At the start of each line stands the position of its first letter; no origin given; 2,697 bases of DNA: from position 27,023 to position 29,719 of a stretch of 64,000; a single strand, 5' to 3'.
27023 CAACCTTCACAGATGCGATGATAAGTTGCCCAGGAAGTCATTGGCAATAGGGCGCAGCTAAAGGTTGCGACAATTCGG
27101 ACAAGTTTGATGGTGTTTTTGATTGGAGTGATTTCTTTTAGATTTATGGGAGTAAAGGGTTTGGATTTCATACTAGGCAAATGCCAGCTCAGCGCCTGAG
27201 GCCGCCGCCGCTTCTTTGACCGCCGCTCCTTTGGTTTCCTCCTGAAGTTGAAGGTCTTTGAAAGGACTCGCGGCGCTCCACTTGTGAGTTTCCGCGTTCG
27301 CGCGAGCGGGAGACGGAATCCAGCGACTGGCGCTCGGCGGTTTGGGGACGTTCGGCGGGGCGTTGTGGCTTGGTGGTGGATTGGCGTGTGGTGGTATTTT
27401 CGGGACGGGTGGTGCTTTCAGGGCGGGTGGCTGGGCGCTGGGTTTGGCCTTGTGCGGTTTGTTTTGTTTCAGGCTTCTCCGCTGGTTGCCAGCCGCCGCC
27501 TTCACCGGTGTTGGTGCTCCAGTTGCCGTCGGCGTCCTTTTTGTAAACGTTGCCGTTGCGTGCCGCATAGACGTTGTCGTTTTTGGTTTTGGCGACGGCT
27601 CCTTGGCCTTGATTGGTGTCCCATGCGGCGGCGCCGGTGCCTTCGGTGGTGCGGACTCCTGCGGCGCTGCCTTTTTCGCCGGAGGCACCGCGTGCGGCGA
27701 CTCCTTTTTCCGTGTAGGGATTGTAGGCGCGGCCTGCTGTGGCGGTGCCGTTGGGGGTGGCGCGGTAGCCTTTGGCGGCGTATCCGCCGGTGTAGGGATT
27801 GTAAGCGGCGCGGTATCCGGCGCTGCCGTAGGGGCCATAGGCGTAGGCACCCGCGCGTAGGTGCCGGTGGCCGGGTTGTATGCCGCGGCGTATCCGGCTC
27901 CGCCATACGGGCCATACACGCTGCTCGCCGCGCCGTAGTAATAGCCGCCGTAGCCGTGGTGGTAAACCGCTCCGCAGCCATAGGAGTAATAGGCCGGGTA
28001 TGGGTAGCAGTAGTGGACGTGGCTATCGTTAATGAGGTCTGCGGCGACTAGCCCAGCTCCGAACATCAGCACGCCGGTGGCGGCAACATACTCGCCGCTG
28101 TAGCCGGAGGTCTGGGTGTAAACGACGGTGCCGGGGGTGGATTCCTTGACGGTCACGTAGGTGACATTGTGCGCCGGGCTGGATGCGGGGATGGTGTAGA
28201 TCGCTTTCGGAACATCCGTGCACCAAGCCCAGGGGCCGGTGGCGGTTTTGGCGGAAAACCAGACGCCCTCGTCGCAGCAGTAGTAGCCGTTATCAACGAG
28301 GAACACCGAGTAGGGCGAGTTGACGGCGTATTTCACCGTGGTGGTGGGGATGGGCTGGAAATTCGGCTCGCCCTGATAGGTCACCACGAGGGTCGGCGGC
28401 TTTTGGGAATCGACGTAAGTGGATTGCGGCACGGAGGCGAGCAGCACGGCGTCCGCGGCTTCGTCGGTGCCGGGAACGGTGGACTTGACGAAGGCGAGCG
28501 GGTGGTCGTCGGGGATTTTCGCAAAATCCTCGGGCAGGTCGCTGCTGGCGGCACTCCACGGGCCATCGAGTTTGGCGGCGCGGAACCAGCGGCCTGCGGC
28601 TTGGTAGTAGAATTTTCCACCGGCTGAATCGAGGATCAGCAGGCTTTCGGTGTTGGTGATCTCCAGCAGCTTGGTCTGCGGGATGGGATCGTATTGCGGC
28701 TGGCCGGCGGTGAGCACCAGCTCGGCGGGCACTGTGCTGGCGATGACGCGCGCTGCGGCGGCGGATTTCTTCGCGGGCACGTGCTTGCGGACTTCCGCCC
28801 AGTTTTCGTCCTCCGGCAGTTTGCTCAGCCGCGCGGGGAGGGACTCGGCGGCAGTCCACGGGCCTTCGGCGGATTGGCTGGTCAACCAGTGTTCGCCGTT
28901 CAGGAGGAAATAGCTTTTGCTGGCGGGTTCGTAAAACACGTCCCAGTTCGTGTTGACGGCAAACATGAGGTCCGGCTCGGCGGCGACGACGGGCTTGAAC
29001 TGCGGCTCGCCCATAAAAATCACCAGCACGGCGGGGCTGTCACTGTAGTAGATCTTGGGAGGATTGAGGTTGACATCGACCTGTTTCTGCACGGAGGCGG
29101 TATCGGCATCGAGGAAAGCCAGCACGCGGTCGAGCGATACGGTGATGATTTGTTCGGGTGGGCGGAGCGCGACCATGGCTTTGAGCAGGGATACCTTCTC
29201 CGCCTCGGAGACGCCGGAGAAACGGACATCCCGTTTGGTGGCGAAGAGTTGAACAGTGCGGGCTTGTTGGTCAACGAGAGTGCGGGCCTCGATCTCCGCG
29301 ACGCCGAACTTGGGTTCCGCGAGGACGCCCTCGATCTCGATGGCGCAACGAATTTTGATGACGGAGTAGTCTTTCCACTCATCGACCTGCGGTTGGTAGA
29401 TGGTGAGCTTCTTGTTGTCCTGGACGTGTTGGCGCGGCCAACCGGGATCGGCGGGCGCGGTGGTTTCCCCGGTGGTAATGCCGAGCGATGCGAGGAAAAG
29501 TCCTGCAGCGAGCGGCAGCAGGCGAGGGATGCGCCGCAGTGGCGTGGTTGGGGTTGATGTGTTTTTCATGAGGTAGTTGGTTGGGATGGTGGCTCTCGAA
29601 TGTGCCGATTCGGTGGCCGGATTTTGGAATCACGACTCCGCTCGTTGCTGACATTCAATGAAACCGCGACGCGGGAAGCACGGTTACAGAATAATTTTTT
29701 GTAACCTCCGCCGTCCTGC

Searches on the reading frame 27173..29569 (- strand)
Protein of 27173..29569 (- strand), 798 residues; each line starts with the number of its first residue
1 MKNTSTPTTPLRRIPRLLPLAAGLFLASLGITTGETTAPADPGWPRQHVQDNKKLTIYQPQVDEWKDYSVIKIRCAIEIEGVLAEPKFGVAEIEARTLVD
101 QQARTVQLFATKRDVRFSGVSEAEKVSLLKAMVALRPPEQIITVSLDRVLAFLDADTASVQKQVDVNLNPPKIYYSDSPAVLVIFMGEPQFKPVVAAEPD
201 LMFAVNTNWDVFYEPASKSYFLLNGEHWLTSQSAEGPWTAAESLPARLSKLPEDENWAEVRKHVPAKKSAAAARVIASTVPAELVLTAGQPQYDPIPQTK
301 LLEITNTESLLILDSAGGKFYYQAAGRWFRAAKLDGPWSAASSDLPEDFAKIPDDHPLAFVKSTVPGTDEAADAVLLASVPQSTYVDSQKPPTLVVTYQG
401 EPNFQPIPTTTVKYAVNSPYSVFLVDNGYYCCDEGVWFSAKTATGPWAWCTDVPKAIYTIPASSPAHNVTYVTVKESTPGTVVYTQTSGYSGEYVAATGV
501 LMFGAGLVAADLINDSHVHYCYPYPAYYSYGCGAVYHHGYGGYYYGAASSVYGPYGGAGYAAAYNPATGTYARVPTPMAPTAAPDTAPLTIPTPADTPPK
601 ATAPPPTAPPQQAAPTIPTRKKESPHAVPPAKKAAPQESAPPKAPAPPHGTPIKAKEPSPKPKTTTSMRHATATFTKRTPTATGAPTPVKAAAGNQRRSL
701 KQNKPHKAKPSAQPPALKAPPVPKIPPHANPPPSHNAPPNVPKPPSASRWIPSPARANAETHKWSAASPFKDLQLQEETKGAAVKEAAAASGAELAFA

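Call 59: search_protein_families(library=pfam, proteins=[window:27173-29569:-], max_evalue=0.01)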
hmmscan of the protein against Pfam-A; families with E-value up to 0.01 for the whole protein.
window:27173-29569:- (798 aa): 0 families

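Call 67: search_solved_structures(query=window:27173-29569:-, max_evalue=0.01)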
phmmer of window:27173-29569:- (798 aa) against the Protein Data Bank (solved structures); distinct sequences matched with E-value up to 0.01: 0.
